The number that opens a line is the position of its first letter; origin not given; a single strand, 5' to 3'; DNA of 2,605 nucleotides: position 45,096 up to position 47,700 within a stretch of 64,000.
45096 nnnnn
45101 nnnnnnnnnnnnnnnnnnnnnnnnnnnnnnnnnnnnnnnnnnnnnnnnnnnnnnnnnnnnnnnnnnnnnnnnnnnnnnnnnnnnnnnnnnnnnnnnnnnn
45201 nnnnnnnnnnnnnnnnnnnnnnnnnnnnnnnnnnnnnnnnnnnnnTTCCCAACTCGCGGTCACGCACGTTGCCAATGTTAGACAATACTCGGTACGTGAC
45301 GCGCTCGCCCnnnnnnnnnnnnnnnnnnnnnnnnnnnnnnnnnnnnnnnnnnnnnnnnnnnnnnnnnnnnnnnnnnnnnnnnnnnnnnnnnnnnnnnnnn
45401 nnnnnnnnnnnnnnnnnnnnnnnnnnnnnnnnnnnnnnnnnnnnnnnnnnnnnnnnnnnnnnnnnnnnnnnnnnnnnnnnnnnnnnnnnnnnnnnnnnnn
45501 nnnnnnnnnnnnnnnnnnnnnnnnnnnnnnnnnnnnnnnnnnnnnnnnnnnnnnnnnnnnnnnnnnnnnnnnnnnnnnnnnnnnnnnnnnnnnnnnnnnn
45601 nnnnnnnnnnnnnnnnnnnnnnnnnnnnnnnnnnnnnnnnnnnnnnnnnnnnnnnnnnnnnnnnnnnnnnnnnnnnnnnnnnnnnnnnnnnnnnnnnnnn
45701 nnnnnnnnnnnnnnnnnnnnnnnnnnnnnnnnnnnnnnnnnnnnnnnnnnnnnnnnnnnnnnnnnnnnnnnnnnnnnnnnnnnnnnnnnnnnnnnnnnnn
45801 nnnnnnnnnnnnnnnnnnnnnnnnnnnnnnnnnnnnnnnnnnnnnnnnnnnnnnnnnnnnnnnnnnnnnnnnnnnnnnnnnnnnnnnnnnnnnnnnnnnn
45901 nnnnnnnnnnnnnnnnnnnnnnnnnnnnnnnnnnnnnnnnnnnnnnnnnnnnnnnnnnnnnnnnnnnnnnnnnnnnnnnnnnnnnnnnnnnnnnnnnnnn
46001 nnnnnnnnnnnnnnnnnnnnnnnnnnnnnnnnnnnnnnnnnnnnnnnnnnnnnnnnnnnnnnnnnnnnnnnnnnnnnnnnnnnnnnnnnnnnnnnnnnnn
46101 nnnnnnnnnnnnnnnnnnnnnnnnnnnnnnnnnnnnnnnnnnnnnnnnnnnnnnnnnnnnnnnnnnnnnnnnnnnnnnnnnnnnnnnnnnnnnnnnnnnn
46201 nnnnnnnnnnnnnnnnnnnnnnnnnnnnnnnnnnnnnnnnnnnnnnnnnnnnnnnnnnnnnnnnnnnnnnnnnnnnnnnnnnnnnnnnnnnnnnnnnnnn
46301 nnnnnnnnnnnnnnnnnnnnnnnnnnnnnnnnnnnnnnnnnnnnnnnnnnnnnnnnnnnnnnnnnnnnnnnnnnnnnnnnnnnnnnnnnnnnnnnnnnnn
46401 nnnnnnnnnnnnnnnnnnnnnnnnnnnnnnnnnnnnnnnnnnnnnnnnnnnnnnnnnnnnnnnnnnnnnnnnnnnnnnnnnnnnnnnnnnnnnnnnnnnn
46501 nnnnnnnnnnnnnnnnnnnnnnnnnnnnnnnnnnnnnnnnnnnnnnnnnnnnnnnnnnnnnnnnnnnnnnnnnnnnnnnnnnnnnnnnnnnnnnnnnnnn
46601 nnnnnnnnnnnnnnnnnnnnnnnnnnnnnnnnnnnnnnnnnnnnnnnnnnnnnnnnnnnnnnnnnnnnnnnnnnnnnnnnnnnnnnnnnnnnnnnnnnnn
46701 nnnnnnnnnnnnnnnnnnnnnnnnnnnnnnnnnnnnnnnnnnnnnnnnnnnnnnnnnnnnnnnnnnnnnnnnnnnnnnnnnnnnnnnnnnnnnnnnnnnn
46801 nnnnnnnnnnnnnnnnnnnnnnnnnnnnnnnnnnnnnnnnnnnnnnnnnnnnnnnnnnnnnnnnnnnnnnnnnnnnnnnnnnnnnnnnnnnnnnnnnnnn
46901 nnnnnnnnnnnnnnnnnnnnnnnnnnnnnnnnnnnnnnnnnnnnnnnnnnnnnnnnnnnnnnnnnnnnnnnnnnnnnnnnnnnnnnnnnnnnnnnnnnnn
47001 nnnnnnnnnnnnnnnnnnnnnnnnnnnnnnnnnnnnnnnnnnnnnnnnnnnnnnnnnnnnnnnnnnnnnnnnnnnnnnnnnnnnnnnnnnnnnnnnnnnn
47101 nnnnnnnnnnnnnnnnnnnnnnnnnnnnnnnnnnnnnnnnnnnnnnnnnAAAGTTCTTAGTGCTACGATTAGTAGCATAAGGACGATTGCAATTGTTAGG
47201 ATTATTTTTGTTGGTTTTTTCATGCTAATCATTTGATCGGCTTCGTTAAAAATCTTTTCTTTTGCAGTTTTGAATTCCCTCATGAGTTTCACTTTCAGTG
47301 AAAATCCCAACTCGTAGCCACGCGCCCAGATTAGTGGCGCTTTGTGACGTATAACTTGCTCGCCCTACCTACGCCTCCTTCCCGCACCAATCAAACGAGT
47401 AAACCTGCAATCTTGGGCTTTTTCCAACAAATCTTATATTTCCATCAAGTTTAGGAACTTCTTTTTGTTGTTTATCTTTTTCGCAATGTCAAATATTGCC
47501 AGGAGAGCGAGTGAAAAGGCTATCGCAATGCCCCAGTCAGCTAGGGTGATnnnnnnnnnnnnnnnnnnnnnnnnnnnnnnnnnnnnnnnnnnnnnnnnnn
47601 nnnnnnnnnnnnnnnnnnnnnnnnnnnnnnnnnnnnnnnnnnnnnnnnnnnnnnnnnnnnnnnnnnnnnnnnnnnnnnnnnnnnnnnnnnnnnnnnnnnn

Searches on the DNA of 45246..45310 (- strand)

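Call 77: build_rna_model(alignment_id=A6, structure=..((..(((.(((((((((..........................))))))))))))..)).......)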
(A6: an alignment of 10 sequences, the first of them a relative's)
Model R1 built from alignment A6 (10 sequences, 68 columns); structure: as given.
model positions 62; base pairs 14; branch points 0; effective number of sequences 10; information 0.9 bits per position. Calibrated on 0.2 Mb of random sequence (short: E-values are rough).
structure used (alignment columns):
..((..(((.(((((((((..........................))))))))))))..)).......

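Call 78: search_with_rna_model(model_id=R1, sources=[window, L001, L002, L004, L214, L215], max_evalue=1, show_alignments=0)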
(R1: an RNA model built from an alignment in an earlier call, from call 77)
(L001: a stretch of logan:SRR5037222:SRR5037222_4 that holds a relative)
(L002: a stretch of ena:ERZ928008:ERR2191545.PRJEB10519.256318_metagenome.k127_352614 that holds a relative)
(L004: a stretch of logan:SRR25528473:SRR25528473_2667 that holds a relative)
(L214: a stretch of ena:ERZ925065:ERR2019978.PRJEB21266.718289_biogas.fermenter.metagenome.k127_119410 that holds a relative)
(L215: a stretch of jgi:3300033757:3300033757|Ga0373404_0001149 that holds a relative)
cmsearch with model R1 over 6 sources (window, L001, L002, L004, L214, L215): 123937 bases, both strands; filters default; matches with E-value up to 1: 12.
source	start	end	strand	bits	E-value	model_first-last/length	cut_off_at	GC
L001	10655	10717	+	72.6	7.1e-16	1-62/62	no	0.48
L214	1013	1073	+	71.1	1.8e-15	1-62/62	no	0.51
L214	1757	1817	+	68.7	6.9e-15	1-62/62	no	0.56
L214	9228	9288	+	68.7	6.9e-15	1-62/62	no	0.56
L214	11418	11480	+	67.1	1.7e-14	1-62/62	no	0.44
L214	8857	8918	+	66.8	2e-14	1-62/62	no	0.5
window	45246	45310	-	64.2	9.2e-14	1-62/62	no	0.58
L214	9109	9171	+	62.5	2.5e-13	1-62/62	no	0.52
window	47304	47365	-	59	1.9e-12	1-62/62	no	0.56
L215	816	878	+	58.7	2.3e-12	1-62/62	no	0.56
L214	17046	17107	+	57.4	4.8e-12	1-62/62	no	0.52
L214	9119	9158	-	15.7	0.15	11-49/62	no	0.43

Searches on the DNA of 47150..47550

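Call 33: search_rna_families(source=window, start=47150, end=47550, threshold=evalue, max_evalue=10)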
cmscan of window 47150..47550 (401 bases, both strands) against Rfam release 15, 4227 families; matches with E-value up to 10: 1.
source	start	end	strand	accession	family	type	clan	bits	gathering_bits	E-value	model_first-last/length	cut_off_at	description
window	47193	47251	-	RF00592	SNORD78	Gene; snRNA; snoRNA; CD-box;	CL00051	15.2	38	4.2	1-65/65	no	Small nucleolar RNA SNORD78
